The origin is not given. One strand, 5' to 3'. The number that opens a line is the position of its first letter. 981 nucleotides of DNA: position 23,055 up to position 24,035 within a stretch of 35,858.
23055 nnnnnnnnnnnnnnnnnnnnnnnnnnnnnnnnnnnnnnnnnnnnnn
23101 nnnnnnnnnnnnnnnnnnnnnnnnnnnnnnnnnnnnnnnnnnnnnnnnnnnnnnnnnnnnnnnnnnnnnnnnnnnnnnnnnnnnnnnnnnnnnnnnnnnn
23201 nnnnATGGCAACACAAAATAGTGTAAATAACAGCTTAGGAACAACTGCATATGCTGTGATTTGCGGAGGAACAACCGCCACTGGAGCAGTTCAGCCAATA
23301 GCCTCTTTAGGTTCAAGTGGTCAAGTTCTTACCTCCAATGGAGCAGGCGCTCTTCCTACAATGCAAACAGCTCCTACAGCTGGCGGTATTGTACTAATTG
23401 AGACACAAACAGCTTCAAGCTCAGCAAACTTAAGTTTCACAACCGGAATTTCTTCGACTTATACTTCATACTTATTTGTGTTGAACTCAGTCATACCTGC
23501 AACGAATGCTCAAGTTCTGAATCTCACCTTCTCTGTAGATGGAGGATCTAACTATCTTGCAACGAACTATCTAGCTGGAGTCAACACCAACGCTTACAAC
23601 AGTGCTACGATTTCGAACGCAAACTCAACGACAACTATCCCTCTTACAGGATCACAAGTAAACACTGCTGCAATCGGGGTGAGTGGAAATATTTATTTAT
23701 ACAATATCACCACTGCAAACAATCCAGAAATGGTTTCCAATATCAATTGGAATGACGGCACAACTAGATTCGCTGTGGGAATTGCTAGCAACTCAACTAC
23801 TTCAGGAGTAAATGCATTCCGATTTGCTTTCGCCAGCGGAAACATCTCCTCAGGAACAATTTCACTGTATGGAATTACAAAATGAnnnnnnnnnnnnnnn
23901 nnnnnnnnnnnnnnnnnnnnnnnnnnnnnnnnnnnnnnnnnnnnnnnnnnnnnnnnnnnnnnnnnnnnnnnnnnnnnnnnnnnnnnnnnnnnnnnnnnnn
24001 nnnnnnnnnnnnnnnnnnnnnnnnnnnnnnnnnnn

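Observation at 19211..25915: Eight consecutive fibre/receptor-binding-like genes built from shuffled shared modules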

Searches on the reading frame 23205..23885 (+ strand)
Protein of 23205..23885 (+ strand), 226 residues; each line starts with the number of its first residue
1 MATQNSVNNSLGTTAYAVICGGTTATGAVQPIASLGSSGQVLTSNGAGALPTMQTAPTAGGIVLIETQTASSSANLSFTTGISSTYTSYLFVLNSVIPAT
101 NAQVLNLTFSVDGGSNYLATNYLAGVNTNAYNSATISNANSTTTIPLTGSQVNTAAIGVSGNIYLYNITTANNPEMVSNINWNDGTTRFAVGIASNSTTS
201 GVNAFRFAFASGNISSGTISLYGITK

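Call 5: search_protein_families(library=pfam, proteins=[window:23205-23885:+], max_evalue=1)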
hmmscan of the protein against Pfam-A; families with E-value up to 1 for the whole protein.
window:23205-23885:+ (226 aa): 0 families

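Call 6: search_protein_families(library=phrogs, proteins=[window:23205-23885:+], max_evalue=0.01)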
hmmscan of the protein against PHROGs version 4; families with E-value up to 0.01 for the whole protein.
window:23205-23885:+ (226 aa): 1 family
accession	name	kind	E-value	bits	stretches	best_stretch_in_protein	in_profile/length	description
phrog_14820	-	unknown function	1e-20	75.6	1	45-224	9-205/206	-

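Call 19: find_related_loci(query=window:23205-23885:+, collection=viral_contigs, flank=10000)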
Query window:23205-23885:+ (226 aa) in viral_contigs; peptide patterns used: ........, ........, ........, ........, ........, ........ (x = any residue, [..] = any of these).
22 stretches matched a pattern, but none encodes a relative of the query by tblastn (E <= 1e-3).

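Call 20: find_homologous_proteins(query=window:23205-23885:+, max_evalue=0.001)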
Query window:23205-23885:+ (226 aa): 552 proteins with E <= 0.001 among 1945 candidates; the best 120 are listed.
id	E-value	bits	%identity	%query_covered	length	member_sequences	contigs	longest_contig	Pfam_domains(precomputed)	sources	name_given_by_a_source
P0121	3.8e-124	430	96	100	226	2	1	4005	-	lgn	-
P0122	1.1e-97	344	75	100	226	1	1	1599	-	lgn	-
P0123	7.8e-90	318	74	94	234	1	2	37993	-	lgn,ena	-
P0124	1.9e-60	222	56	100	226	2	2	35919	-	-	-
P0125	6.3e-59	217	54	100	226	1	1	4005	-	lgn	-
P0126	9.2e-57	210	50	94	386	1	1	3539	-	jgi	jgi:hypothetical protein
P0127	1.4e-54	203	52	100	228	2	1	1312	-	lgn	-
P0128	8.0e-47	178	53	93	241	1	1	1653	-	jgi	jgi:hypothetical protein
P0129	1.7e-46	177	55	92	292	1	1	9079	-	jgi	jgi:hypothetical protein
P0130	3.1e-46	176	47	100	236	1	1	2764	-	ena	-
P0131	9.6e-46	174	52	93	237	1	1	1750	-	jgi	-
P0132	1.4e-45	174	49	94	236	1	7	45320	-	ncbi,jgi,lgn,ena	jgi:hypothetical protein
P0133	4.8e-43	165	48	94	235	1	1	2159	-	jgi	jgi:hypothetical protein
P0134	5.2e-43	165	50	94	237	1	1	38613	-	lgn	-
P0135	1.3e-42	164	50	94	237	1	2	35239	-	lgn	-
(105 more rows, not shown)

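Call 24: search_solved_structures(query=A2, max_evalue=1, show_alignments=2)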
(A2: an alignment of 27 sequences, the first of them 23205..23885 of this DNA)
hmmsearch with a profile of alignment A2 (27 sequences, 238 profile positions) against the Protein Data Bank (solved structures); distinct sequences matched with E-value up to 1: 2.
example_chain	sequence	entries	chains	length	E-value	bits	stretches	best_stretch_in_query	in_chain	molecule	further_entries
9o8m_B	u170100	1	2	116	0.14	14.9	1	78-124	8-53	Ab1983 Light Chain variable fragment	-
8du5_A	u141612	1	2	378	0.15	14.8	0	112-138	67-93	Sialidase-1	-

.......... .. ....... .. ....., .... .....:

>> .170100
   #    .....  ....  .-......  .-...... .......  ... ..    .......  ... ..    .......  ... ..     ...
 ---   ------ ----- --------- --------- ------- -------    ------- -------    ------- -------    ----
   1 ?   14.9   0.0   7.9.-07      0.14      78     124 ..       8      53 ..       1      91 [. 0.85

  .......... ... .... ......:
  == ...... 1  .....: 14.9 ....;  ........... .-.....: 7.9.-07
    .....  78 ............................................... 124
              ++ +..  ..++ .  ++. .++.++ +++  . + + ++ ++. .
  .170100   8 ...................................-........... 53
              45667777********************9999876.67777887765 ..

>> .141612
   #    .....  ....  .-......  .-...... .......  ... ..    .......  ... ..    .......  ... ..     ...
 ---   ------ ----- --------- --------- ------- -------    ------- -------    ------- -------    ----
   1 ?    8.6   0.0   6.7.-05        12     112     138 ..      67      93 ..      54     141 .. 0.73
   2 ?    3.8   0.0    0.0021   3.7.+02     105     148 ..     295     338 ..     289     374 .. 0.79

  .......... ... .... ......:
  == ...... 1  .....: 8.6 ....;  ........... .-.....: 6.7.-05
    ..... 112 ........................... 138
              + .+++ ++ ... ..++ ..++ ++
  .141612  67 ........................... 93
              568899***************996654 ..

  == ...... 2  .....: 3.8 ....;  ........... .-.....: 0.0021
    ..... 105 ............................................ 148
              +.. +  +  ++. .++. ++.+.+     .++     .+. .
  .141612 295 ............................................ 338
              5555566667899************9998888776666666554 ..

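Call 25: find_related_loci(query=A2, collection=viral_contigs, flank=10000)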
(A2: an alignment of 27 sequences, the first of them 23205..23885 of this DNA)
Query A2 (226 aa) in viral_contigs; peptide patterns used: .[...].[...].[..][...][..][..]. (x = any residue, [..] = any of these).
600 stretches matched a pattern (row limit reached: there are more); 328 encode a relative of the query (tblastn E <= 1e-3); the best 80 are kept; 80 distinct loci.
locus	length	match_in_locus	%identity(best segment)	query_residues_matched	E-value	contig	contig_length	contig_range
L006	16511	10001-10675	44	1-226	1e-36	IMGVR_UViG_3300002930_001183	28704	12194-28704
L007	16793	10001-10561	47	36-226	6e-37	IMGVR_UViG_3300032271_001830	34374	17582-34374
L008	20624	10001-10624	42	14-224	1e-35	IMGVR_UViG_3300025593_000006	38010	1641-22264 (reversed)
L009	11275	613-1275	40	13-225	9e-35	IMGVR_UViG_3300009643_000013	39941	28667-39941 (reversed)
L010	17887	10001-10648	41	14-226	9e-34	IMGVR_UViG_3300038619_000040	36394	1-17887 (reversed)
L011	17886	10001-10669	40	14-226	5e-32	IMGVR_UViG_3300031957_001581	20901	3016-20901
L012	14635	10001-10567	41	35-226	4e-29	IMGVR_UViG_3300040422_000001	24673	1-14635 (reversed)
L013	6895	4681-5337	37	14-224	2e-28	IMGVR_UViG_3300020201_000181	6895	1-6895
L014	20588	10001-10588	40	36-224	3e-27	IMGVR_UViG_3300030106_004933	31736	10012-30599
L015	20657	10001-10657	38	14-226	1e-26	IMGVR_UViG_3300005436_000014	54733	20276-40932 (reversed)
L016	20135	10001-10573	43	36-226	5e-35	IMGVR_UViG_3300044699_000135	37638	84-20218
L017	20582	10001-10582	39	36-224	7e-23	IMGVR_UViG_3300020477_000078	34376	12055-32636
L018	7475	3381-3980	39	34-226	1e-22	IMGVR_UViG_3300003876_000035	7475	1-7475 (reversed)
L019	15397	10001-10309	53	14-119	9e-22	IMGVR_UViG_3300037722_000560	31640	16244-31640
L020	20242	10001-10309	53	14-119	9e-22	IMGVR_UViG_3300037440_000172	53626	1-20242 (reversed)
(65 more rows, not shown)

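Call 37: find_related_loci(query=A3, collection=genome_contigs, flank=10000)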
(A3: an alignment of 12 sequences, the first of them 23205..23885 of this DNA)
Query A3 (226 aa) in genome_contigs; peptide patterns used: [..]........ (x = any residue, [..] = any of these).
164 stretches matched a pattern; 39 encode a relative of the query (tblastn E <= 1e-3); 38 distinct loci.
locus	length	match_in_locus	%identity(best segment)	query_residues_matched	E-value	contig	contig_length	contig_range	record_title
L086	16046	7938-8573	45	14-224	1e-35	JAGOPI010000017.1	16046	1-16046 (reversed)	Candidatus Babeliales bacterium isolate Gw_Bodden_bin_185 Gw_Bodden_4573_length_16046_cov_6.013820, whole genome shotgun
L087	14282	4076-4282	57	13-82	1e-16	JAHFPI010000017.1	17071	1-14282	MAG: Rhodospirillales bacterium isolate nzgw523 NODE_6273_length_17072_cov_2.707923, whole genome shotgun sequence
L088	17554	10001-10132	80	14-57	3e-16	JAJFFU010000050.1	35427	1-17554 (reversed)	MAG: Parvularculaceae bacterium isolate OFTM115 OFTM115_49, whole genome shotgun sequence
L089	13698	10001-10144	73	14-61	1e-14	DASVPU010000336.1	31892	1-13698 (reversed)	MAG TPA_asm: Solirubrobacteraceae bacterium isolate SMAG_U3187 k141_481961, whole genome shotgun sequence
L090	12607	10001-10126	81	14-55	1e-14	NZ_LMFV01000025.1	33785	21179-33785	Mesorhizobium sp. Root552 contig_31, whole genome shotgun sequence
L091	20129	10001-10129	77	14-56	3e-14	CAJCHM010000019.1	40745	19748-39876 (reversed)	Acidobacteria bacterium isolate BOG_genome_mining.12 genome assembly, contig: k141_11417333, whole genome shotgun sequen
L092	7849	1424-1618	54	16-82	3e-14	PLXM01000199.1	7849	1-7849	MAG: Rhodospirillales bacterium isolate palsa_926 73.20120700_P3D.447_contig_428670, whole genome shotgun sequence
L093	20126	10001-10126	74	14-55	1e-13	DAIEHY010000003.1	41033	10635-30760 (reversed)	MAG TPA_asm: Desulfosporosinus sp. isolate clean1016 NODE_3_length_41033_cov_6.605088, whole genome shotgun sequence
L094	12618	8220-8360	73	14-61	5e-14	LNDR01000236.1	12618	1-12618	MAG: Rhizobiales bacterium Ga0077524 Ga0077524_1220.1, whole genome shotgun sequence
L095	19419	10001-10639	41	15-226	7e-34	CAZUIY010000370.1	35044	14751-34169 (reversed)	MAG TPA_asm: uncultured Gemmatimonadales bacterium isolate binchicken_co31_349 genome assembly, contig: k141_5473750, wh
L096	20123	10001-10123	76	14-54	3e-13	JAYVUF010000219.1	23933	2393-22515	MAG: Actinomycetes bacterium isolate GL74_UP_metabinner_20_sub GL74_UP_metabinner_20_sub_218, whole genome shotgun seque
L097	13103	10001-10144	67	14-61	7e-13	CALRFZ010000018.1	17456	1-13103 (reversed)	MAG: Candidatus Staskawiczbacteria bacterium isolate Ike-100m-1 genome assembly, contig: Ike-100-c1156, whole genome sho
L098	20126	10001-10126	71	13-54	1e-12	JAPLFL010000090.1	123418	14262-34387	MAG: Candidatus Kapaibacterium sp. isolate LacPavin_0818_WC55_MAG_34_17 LacPavin_0818_WC55_scaffold_481090, whole genome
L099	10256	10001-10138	69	8-55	4e-12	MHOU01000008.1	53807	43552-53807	MAG: Candidatus Staskawiczbacteria bacterium RIFCSPHIGHO2_02_FULL_43_16 rifcsphigho2_02_scaffold_571, whole genome shotg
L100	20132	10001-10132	64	14-57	7e-12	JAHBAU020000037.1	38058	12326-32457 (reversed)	MAG: Candidatus Saccharibacteria bacterium isolate AQU-11 c_000000090000, whole genome shotgun sequence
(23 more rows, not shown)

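Call 48: search_dna_similar(query=window:23205-23885:+, collection=phages, mode=protein, max_rows=25, max_evalue=0.001)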
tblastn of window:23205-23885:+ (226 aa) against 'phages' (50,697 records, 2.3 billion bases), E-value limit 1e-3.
Records with a match: 5; places in all: 15; records where one place covers at least 80% of the query: 1.
Best place of each record, by identity: <60% 5.
By first word of the organism name: Pelagibacter 5.
By host as written in the record: Candidatus Pelagibacter ubique HTCC1062 4; Candidatus Pelagibacter sp. HTCC1062 1.
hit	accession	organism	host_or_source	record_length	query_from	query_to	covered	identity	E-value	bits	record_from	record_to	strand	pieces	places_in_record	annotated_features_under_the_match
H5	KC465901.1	Pelagibacter phage HTVC019P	Candidatus Pelagibacter ubique HTCC1062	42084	49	225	78%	33.3%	4e-10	65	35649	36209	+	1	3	hypothetical protein (x2)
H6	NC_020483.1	Pelagibacter phage HTVC019P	Candidatus Pelagibacter ubique HTCC1062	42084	49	225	78%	33.3%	4e-10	65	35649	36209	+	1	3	hypothetical protein (x2)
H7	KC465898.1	Pelagibacter phage HTVC010P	Candidatus Pelagibacter ubique HTCC1062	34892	60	224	73%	34.2%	5e-12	70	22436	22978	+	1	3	hypothetical protein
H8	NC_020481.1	Pelagibacter phage HTVC010P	Candidatus Pelagibacter ubique HTCC1062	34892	60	224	73%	34.2%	5e-12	70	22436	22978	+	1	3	hypothetical protein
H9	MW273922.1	Pelagibacter phage HTVC034P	Candidatus Pelagibacter sp. HTCC1062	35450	45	225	80%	30.3%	3e-6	53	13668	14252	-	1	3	hypothetical protein (x2)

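Call 49: get_annotated_region(hit=H8, flank=9000)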
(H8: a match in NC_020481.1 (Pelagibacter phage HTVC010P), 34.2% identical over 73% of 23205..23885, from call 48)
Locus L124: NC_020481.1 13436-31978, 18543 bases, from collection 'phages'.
description: Pelagibacter phage HTVC010P, complete genome.
organism: Pelagibacter phage HTVC010P (NCBI taxid 1283077)
taxonomy: Viruses; Duplodnaviria; Heunggongvirae; Uroviricota; Caudoviricetes
host: Candidatus Pelagibacter ubique HTCC1062; source: -; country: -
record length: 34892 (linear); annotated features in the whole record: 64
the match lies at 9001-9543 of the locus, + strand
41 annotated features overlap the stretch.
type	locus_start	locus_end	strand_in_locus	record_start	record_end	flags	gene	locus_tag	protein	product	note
CDS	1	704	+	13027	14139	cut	-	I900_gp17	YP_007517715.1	hypothetical protein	-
CDS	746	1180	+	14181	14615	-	-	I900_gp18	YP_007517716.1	hypothetical protein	-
CDS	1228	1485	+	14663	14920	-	-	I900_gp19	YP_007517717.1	hypothetical protein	-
CDS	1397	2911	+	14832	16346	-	-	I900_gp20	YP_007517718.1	hypothetical protein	-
CDS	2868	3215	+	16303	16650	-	-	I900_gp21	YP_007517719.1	hypothetical protein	-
CDS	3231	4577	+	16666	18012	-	-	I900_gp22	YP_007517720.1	tail protein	-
CDS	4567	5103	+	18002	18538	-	-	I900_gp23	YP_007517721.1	hypothetical protein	-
CDS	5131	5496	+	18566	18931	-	-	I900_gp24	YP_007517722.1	virion structural protein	-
CDS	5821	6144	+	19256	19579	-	-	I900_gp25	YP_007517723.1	hypothetical protein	-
CDS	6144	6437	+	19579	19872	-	-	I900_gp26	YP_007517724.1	hypothetical protein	-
CDS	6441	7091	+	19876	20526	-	-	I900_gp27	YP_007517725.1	tail fiber protein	-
CDS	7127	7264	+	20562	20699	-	-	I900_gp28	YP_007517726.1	hypothetical protein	-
CDS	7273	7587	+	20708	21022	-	-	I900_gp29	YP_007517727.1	hypothetical protein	-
CDS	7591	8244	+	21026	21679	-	-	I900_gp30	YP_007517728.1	hypothetical protein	-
CDS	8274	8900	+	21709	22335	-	-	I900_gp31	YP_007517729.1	hypothetical protein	-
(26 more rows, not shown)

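Call 50: predict_structure(alignment_id=A2)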
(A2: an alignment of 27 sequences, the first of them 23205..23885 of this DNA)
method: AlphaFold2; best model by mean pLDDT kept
length: 226 residues; sequences in the alignment: 27
mean_pLDDT: 83.4   pTM: 0.74
mean pLDDT of the five models: 83.4, 83.3, 82.3, 81.9, 79.3
residues with pLDDT >= 90: 118; 70-90: 67; 50-70: 24; < 50: 17
segments of 3 or more residues with pLDDT < 50: 1-15
pLDDT, mean of each block of 10 residues (from residue 1): 36 52 56 68 74 77 92 96 90 95 94 95 91 89 93 81 92 91 90 89 96 95 89
secondary structure, 60 per line:
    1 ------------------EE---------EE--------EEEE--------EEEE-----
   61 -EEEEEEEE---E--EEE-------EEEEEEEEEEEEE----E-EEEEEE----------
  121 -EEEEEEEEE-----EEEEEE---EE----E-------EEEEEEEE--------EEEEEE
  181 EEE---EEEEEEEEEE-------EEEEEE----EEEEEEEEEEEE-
elements in order: E40-43 E52-55 E62-69 E76-78 E86-98 E105-110 E122-130 E136-141 E159-166 E175-183 E187-196 E204-209 E214-225

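Call 54: fold_search(model_id=the predicted structure, library=pdb)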
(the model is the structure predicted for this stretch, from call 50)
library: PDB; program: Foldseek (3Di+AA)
matches with E <= 10: 1264; with E <= 0.001: 0
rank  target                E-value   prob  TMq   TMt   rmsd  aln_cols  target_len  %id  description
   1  6xt6_A                7.8e-03  0.23  0.16  0.16  20.1       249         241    9  pro-concanavalin A: Precursor of circularly permuted concanavalin A (released 2020-11-11)
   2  2zgu_A                1.1e-02  0.98  0.34  0.45   8.4       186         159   12  Crystal structure Agrocybe aegerita lectin AAL mutant I144G (released 2009-01-20)
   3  2zgu_B                1.2e-02  0.96  0.32  0.44   8.8       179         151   12  Crystal structure Agrocybe aegerita lectin AAL mutant I144G (released 2009-01-20)
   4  8xki_B                1.2e-02  0.91  0.32  0.09  12.2       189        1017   10  A neutralizing nanobody VHH60 against wt SARS-CoV-2 (released 2024-07-10)
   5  6xt6_B                1.5e-02  0.20  0.15  0.15  20.2       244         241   10  pro-concanavalin A: Precursor of circularly permuted concanavalin A (released 2020-11-11)
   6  9tdv_B                1.7e-02  0.93  0.31  0.16   9.6       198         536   13  Structure of D81A-Fructofuranosidase from Purpureocilum lilacinum in complex with raffinose (released 2026-02-11)
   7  9vbx_A                1.8e-02  0.23  0.15  0.15  20.5       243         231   11  Lectin FRIL from Lablab purpureus complexed to Lewis X tetrasaccharide (released 2026-03-18)
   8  2gme_A                1.9e-02  0.33  0.20  0.20  17.6       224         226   10  Metal-free (apo) P. angolensis seed lectin (released 2006-07-25)
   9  9pr9_A                2.2e-02  0.23  0.15  0.08  16.2       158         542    9  Crystal structure of the Clostridiodes difficile CspA homodimer (released 2026-01-21)
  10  2gme_B                2.3e-02  0.30  0.20  0.20  18.0       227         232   12  Metal-free (apo) P. angolensis seed lectin (released 2006-07-25)
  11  2gn3_A                2.6e-02  0.30  0.20  0.20  17.8       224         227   11  Metal-free (apo-PAL) in complex with alpha-D-Met-Man (released 2006-07-25)
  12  3wg2_A                2.7e-02  0.90  0.31  0.42  11.0       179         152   15  Crystal structure of Agrocybe cylindracea galectin mutant (N46A) (released 2013-11-27)
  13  2zgk                  2.9e-02  0.93  0.32  0.43   8.5       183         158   11  Crystal structure of wildtype AAL (released 2009-01-20)
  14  5xfd_B                3.0e-02  0.93  0.32  0.44  11.5       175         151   15  Serial femtosecond X-ray structure of Agrocybe cylindracea galectin with lactose solved by Se-SAD using XFEL (refined  (released 2017-08-30)
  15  1ul9_A                3.2e-02  0.92  0.33  0.44  10.7       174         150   14  CGL2 ligandfree (released 2004-04-20)
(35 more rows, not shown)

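Call 55: search_protein_families(library=ncbifam, proteins=[window:23205-23885:+], max_evalue=0.1)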
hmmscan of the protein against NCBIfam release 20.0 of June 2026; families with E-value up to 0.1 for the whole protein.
window:23205-23885:+ (226 aa): 0 families

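Call 101: find_encoding_contigs(protein=P0123, flank=10000, max_places=2)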
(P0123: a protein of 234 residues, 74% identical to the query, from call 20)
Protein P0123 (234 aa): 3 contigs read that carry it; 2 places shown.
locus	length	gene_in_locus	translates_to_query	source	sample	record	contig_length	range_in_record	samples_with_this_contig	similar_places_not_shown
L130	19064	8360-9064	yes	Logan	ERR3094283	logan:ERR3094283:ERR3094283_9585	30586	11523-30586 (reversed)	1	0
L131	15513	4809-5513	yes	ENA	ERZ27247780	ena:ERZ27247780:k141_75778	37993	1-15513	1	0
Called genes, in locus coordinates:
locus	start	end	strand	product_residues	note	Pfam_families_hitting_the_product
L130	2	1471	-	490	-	?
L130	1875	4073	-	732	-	PF03237:Terminase_6N, PF13403:Hint_2 (weak), PF14890:Intein_splicing (faint)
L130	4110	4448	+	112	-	-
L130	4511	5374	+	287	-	-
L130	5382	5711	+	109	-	-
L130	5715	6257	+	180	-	-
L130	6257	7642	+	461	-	-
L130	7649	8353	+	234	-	-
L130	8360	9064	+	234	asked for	-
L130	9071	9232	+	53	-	-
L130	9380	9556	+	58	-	-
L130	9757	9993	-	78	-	PF04448:DUF551 (weak)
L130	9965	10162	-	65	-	-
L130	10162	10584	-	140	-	-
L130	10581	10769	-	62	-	-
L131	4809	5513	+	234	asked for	-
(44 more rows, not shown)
